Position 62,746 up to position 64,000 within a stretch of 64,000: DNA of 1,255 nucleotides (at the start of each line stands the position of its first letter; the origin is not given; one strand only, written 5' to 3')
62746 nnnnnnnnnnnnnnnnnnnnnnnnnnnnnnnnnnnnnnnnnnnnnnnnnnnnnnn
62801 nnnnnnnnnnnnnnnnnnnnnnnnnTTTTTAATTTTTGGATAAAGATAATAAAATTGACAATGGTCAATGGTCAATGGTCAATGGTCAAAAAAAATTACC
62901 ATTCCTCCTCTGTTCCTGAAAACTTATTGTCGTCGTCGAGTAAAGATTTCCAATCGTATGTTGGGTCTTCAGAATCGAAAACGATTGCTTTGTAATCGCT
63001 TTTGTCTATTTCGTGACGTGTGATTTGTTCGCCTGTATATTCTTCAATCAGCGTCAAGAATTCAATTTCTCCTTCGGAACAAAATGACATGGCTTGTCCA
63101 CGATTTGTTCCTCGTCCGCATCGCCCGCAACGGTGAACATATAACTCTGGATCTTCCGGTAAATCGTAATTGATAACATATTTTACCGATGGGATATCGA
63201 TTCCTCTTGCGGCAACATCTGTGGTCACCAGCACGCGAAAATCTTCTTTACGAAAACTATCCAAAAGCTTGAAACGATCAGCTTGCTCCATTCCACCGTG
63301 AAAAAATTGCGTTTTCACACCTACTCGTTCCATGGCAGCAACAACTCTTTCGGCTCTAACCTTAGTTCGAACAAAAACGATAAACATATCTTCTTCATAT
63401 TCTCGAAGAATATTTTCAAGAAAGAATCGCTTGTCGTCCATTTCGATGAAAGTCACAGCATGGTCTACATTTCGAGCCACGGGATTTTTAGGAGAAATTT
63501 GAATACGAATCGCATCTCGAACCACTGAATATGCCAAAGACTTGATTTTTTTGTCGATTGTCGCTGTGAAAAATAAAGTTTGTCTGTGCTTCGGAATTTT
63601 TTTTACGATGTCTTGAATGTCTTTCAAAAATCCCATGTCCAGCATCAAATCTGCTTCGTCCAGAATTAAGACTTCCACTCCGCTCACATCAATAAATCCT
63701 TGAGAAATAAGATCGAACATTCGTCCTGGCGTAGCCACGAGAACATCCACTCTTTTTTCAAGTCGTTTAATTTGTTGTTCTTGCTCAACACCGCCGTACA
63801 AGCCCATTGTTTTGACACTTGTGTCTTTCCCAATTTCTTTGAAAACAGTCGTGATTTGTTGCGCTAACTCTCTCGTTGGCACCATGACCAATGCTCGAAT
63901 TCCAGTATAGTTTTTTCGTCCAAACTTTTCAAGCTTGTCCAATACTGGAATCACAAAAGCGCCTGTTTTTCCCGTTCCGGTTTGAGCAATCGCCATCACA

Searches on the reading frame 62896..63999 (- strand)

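Call 97: search_protein_families(library=pfam, proteins=[window:62896-63999:-], max_evalue=0.001)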
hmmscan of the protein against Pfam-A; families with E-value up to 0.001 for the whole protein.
window:62896-63999:- (367 aa): 4 families
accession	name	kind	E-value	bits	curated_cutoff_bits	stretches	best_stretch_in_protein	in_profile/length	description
PF00270.35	DEAD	-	1.5e-44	152.2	26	1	1-154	17-166/167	DEAD/DEAH box helicase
PF00271.37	Helicase_C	-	3.5e-34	117.8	23.5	1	193-296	5-108/110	Helicase conserved C-terminal domain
PF04851.21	ResIII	-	2.8e-09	37.5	22.5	1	4-149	29-163/164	Type III restriction enzyme, res subunit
PF16203.11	ERCC3_RAD25_C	-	0.00068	19.4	27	0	200-277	57-130/248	ERCC3/RAD25/XPB C-terminal helicase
